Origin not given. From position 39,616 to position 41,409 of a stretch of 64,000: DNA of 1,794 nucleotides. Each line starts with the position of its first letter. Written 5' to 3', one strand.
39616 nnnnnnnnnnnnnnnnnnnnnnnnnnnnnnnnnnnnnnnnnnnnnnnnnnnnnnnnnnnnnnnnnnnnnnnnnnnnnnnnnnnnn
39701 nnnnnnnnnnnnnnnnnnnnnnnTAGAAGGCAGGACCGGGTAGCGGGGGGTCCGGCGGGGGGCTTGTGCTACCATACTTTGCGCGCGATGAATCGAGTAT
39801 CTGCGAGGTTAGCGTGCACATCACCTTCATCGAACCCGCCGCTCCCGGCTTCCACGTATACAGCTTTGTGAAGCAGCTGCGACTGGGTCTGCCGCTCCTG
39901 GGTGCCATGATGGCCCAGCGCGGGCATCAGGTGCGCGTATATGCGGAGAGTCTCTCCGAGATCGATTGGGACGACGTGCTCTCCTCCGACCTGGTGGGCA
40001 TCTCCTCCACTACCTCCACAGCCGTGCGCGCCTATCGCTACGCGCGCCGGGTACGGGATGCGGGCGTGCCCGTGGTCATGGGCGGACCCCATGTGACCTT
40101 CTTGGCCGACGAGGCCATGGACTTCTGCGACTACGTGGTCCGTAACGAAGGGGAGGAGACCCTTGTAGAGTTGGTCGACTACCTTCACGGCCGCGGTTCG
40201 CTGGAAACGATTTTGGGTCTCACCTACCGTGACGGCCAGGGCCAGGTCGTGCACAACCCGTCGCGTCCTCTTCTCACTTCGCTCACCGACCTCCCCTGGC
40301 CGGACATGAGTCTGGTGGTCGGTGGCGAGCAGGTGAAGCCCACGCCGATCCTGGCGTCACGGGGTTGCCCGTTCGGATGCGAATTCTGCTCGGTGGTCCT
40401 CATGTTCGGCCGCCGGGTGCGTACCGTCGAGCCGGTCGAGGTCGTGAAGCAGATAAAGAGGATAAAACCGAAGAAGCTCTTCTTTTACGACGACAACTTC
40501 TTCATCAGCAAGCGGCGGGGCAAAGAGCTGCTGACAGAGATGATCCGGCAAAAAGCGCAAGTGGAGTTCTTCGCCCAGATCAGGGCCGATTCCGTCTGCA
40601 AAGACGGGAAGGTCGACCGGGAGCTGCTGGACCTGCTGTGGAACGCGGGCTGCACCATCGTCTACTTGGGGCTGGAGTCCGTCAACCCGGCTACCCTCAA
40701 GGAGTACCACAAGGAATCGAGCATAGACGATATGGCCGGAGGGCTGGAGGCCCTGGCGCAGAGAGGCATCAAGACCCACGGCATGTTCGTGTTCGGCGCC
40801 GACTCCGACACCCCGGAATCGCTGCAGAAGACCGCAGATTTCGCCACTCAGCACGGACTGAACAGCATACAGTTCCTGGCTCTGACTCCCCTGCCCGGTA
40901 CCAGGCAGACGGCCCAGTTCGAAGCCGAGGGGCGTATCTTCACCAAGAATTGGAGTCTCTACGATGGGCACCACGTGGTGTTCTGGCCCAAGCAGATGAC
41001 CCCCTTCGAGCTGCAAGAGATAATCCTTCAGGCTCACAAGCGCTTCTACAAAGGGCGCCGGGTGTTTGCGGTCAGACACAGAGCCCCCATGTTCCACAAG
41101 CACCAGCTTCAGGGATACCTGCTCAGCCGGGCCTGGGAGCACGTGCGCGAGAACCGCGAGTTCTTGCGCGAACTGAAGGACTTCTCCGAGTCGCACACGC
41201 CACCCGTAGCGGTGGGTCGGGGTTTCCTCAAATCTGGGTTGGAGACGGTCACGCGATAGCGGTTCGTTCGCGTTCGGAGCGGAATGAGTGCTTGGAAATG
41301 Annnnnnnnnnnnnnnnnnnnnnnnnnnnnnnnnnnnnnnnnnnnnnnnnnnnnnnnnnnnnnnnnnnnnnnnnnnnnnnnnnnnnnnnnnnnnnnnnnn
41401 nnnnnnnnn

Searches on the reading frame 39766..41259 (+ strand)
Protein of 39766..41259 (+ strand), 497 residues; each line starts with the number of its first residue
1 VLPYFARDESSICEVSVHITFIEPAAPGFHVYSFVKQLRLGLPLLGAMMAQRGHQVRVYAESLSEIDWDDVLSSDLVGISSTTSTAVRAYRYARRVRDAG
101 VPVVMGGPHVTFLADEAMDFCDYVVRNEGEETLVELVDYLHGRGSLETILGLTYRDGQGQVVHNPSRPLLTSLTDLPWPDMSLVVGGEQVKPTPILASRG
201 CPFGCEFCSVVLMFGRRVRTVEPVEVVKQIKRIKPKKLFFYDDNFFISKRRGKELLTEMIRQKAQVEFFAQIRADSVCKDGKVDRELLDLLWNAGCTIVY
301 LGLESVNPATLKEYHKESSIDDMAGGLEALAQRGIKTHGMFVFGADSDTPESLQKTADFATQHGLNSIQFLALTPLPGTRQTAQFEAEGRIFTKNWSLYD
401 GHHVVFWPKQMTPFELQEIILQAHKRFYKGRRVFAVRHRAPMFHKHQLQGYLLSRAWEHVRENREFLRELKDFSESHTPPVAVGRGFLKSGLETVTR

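Call 32: search_protein_families(library=pfam, proteins=[window:39766-41259:+], max_evalue=0.00001)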
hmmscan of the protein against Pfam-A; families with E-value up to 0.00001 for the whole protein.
window:39766-41259:+ (497 aa): 2 families
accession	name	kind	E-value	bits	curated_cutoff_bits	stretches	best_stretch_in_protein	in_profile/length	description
PF04055.27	Radical_SAM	-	2.5e-20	73.7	29.5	1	197-360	3-166/166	Radical SAM superfamily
PF02310.24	B12-binding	-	6.6e-14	52.2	32.1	1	40-137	15-121/121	B12 binding domain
